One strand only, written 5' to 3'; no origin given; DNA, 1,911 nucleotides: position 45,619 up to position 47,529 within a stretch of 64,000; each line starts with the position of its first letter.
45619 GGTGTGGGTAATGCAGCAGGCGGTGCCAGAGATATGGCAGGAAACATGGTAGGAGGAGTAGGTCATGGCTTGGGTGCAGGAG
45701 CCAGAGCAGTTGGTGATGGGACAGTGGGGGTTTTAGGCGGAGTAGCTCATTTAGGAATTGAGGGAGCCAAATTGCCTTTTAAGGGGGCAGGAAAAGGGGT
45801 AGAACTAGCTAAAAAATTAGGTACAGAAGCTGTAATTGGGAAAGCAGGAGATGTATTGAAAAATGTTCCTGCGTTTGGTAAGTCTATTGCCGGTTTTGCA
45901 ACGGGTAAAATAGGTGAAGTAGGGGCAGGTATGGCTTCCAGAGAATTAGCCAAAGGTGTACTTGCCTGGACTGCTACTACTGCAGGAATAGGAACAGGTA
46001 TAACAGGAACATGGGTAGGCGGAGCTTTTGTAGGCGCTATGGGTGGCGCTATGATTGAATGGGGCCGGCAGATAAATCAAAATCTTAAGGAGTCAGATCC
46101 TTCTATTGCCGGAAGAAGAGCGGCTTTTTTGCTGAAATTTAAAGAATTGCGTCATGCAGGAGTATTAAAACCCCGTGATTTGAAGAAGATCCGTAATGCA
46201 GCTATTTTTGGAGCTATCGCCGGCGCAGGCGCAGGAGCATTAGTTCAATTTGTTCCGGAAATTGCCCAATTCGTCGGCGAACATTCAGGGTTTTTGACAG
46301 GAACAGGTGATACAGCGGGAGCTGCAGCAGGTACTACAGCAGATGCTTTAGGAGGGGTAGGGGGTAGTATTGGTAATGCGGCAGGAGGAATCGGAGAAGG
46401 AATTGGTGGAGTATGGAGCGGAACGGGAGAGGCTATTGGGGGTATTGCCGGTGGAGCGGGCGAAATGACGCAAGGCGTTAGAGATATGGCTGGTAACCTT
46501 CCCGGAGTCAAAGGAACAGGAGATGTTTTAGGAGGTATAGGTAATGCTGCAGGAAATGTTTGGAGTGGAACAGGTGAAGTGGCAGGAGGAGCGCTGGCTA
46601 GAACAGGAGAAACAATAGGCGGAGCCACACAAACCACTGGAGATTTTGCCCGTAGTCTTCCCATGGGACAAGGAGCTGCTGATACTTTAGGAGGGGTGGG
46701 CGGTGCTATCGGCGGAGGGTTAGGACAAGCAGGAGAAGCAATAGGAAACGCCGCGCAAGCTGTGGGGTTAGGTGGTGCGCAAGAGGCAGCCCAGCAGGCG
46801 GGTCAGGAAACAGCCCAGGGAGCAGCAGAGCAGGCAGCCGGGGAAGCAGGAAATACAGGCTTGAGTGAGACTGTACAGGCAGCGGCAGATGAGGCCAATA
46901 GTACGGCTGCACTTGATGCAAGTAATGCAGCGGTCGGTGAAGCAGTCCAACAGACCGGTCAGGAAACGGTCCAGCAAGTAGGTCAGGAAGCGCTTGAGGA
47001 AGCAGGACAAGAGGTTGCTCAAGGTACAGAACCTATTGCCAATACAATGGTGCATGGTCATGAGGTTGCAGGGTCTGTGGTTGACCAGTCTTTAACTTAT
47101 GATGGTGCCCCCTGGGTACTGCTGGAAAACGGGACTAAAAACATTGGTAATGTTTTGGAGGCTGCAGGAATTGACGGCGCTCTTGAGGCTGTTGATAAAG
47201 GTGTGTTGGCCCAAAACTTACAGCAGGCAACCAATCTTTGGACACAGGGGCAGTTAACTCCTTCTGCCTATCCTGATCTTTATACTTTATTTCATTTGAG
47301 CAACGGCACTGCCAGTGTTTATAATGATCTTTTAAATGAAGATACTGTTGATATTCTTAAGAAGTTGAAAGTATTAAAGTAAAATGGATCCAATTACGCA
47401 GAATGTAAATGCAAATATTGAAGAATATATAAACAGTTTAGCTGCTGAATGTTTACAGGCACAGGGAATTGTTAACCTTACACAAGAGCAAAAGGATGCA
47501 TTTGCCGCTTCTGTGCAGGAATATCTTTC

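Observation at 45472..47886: Three-gene cluster: 636-aa Gly/Ala-rich repetitive protein, acidic Q/E-rich protein, and small Gly-rich TM peptide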

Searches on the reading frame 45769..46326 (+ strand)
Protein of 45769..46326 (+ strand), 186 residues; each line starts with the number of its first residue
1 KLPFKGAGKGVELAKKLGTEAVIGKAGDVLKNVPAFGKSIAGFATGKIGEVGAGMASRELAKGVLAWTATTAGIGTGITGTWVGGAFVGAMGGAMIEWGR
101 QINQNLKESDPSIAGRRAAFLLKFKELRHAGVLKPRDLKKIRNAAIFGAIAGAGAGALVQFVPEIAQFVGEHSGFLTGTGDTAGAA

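Call 23: find_homologous_proteins(query=window:45769-46326:+)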
Query window:45769-46326:+: 1144 candidates shared short words with the query, none scored E <= 0.001.
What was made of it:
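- Tried and rejected: It returned nothing, a word-index artefact and a wasted search (call 23).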

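Call 36: search_protein_representatives(alignment_id=A4)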
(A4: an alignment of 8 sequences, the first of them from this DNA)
Query: 8 sequences, 169 profile positions. Proteins with E-value up to 0.001 (for the whole library): 26; up to 1e-10: 21; up to 1e-30: 17. The best 26 are listed.
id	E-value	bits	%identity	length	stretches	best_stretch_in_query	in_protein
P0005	1.9e-82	291.2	-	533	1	2-169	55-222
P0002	4.4e-79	280.2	-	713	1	2-168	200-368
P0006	1.5e-78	278.5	-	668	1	2-167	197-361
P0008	1.2e-75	269.1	-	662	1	2-168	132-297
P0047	3.5e-72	257.8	-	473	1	5-168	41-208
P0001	6.1e-70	250.5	-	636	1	2-168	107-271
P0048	7.8e-65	233.9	-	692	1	2-167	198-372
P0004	7.0e-60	217.8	-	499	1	48-167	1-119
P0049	1.7e-52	193.7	-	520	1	8-168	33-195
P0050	1.8e-52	193.6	-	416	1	8-168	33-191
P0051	3.0e-46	173.4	-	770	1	9-158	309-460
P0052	1.9e-45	170.8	-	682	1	9-168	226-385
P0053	1.4e-40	155.0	-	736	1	8-167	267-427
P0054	2.2e-40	154.3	-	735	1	11-166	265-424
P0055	2.9e-33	131.1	-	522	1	31-163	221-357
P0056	4.9e-33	130.4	-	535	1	30-167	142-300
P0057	9.9e-31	122.9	-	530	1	10-165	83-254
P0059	4.9e-24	101.1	-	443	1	89-166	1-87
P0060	1.4e-22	96.4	-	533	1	19-154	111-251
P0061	5.5e-18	81.4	-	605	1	16-149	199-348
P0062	2.9e-07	46.6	-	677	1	12-152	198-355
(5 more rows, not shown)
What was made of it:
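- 45472..47382 (+): 636-aa modular membrane-anchored glycine-repeat protein (HYS95_00990, Ca. Daviesbacteria). Call 36 gives 26 family representatives.
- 45790..46284 (+): Family-defining conserved core (aa 107-271). The profile search found 26 proteins (call 36).
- The core profile finds 26 representatives, 21 of them at E<=1e-10 (call 36).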

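Call 50: find_related_loci(query=A4, collection=viral_contigs, flank=10000)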
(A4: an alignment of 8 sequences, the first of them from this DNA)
Query A4 (173 aa) in viral_contigs; peptide patterns used: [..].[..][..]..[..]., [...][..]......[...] (x = any residue, [..] = any of these).
137 stretches matched a pattern, but none encodes a relative of the query by tblastn (E <= 1e-3).

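Call 82: search_solved_structures(query=A4, max_evalue=10)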
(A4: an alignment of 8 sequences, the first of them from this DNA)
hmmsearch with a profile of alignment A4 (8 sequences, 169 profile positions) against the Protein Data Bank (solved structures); distinct sequences matched with E-value up to 10: 4.
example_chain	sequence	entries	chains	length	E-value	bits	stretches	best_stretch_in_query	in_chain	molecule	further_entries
8k42_A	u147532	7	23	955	0.19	14.6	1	76-127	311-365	VP2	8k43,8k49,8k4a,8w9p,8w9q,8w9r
6spc_i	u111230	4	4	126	0.6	12.9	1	51-119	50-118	30S ribosomal protein S9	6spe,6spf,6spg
7unr_i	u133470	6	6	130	0.62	12.9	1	51-119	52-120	30S ribosomal protein S9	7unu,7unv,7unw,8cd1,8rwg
7mbz_A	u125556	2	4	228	0.98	12.2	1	39-74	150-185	ABC transporter, permease protein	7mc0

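Call 91: search_dna_similar(query=window:45769-46287:+, collection=plasmids, mode=protein, max_evalue=0.001, max_rows=5)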
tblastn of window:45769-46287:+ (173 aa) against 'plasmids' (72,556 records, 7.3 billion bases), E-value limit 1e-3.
No match.

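Call 92: search_dna_similar(query=window:45769-46287:+, collection=phages, mode=protein, max_evalue=0.001, max_rows=5)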
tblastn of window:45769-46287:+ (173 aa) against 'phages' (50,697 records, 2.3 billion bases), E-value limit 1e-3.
No match.

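Call 96: search_protein_families(library=ncbifam, proteins=[P0056, P0057, P0060, P0061, P0048, P0059, P0049, P0062], max_evalue=0.001)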
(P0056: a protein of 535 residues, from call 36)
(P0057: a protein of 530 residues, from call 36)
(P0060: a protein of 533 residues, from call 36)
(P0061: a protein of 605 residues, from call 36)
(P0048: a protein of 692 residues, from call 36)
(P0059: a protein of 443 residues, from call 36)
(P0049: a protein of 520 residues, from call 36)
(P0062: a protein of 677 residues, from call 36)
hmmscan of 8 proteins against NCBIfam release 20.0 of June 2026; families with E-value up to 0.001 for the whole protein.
P0056 (535 aa): 1 family
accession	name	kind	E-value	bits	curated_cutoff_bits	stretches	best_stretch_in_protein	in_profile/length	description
NF043058.1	T4SS_LegC2C7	subfamily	0.00074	18.6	350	0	353-409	119-175/348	LegC2/C7 family Dot/Icm T4SS effector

P0057 (530 aa): 0 families

P0060 (533 aa): 2 families
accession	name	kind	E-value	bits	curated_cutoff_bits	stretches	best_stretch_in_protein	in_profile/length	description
NF045487.1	ASRP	equivalog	0.00069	18.3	300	1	356-426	191-263/593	archaea-specific SMC-related protein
TIGR02168.1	SMC_prok_B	equivalog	0.00085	17.2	567.35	0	322-423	863-964/1181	chromosome segregation protein SMC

P0061 (605 aa): 4 families
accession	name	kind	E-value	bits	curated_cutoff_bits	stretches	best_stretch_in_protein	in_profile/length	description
NF033928.1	alph_xenorhab_A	subfamily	1.6e-06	27.7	125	0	401-493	128-220/339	alpha-xenorhabdolysin family binary toxin subunit A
NF033885.1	conj_TraP_IncI1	equivalog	0.00017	21.4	135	1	399-457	97-155/217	conjugal transfer protein TraP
TIGR03752.1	conj_TIGR03752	hypoth_equivalog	0.00052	19.4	241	1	393-489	50-145/471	TIGR03752 family integrating conjugative element protein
NF047362.1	CT392_fam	equivalog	0.00057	18.9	160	0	392-490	88-186/383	CT392 family protein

P0048 (692 aa): 5 families
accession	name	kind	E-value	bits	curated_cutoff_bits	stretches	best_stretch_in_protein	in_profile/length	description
TIGR04320.1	Surf_Exclu_PgrA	domain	7e-05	22.3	70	1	499-593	264-358/360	SEC10/PgrA surface exclusion domain-containing protein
TIGR03545.1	TIGR03545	subfamily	0.00036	19.2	173.35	1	499-580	165-249/556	TIGR03545 family protein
TIGR02168.1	SMC_prok_B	equivalog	0.0006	17.7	567.35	1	494-609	878-987/1181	chromosome segregation protein SMC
TIGR04211.1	SH3_and_anchor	equivalog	0.00065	19.4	65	0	500-577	75-152/198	TIGR04211 family SH3 domain-containing protein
NF045487.1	ASRP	equivalog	0.00067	18.4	300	1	508-574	152-470/593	archaea-specific SMC-related protein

P0059 (443 aa): 8 families
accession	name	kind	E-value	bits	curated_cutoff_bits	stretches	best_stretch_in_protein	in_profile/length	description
TIGR03545.1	TIGR03545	subfamily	3e-05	22.8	173.35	1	251-328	166-246/556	TIGR03545 family protein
NF045487.1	ASRP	equivalog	5.3e-05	22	300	1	259-326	400-471/593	archaea-specific SMC-related protein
TIGR04211.1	SH3_and_anchor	equivalog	6.2e-05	22.7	65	1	238-328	62-152/198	TIGR04211 family SH3 domain-containing protein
NF047515.1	SpiroCoCo_C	equivalog_domain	7.6e-05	22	125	1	251-323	161-233/313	SpiroCoCo family coiled-coil protein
TIGR02168.1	SMC_prok_B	equivalog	0.00055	17.8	567.35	1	250-330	778-855/1181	chromosome segregation protein SMC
TIGR02169.1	SMC_prok_A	equivalog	0.00067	17.4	729.4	1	247-343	687-780/1165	chromosome segregation protein SMC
NF003413.0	PRK04778.1-7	equivalog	0.00086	17.8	556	0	248-326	387-464/564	septation ring formation regulator EzrA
TIGR04320.1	Surf_Exclu_PgrA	domain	0.00087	18.7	70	1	247-328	261-342/360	SEC10/PgrA surface exclusion domain-containing protein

P0049 (520 aa): 0 families

P0062 (677 aa): 0 families
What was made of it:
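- The EzrA and DivIVA hits are far below cut-offs (call 96). The XaxA hit is 27.7 bits against a cut-off of 125 and falls in the coiled coil, not the core (call 96).
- Tried and rejected: It lies in the coiled coil at 27.7 bits against a cut-off of 125, so I rejected it (call 96).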

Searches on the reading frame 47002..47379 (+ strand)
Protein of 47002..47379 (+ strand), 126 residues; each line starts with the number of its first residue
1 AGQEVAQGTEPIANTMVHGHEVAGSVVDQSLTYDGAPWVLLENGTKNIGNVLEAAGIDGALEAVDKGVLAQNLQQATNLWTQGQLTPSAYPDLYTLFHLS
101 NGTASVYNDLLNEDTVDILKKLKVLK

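Call 62: search_solved_structures(query=A7, max_evalue=10, show_alignments=2)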
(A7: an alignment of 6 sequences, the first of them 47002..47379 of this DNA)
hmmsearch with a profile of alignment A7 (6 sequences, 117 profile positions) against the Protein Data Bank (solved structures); distinct sequences matched with E-value up to 10: 9.
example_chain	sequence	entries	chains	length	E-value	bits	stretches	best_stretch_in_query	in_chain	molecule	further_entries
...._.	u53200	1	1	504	0.2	15.1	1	51-102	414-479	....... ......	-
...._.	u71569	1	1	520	0.33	14.4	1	52-102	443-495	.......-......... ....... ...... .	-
4qox_A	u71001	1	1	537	0.35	14.3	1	52-102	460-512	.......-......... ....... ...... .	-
1xeb_A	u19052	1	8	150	0.38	14.1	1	34-84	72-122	hypothetical protein PA0115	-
7y22_M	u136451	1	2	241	1.2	12.5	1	50-88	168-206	phage tail tubular protein A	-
6aci_A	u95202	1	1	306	1.4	12.3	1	3-46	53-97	T3SS secreted effector NleB homolog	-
6e66_A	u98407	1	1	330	1.6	12.1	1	3-46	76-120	NleB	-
6a2u_B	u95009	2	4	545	1.8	12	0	6-36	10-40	Glucose dehydrogenase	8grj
8hdd_A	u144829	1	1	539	1.8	12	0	6-36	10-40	Glucose dehydrogenase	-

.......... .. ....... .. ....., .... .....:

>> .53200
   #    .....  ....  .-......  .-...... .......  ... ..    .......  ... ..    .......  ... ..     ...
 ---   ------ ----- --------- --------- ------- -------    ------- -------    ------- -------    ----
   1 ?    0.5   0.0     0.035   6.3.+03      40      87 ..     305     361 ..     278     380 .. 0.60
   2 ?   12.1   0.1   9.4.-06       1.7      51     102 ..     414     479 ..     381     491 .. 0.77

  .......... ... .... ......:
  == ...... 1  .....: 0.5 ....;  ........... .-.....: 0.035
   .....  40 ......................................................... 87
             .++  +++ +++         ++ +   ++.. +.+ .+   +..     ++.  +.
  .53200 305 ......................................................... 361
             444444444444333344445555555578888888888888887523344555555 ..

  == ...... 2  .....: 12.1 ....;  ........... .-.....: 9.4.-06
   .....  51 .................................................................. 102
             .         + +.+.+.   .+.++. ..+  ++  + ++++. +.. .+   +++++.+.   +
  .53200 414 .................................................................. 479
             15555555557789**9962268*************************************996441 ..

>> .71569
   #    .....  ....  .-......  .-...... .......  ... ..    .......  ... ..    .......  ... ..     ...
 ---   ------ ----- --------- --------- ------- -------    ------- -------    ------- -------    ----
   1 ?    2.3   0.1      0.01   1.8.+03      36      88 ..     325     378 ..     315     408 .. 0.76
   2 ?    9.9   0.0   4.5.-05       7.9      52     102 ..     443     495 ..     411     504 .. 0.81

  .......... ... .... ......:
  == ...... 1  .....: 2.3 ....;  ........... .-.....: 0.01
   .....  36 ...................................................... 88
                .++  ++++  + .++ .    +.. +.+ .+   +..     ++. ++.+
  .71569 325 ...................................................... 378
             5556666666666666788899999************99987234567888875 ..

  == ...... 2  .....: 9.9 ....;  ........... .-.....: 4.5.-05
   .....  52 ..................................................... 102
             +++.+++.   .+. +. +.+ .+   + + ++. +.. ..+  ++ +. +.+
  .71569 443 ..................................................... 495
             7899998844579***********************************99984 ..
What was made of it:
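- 47047..47379 (+): C-terminal head domain, window type (LTYDG............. ... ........), one of at least 4 interchangeable types. Call 62: no PDB sequence relative.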
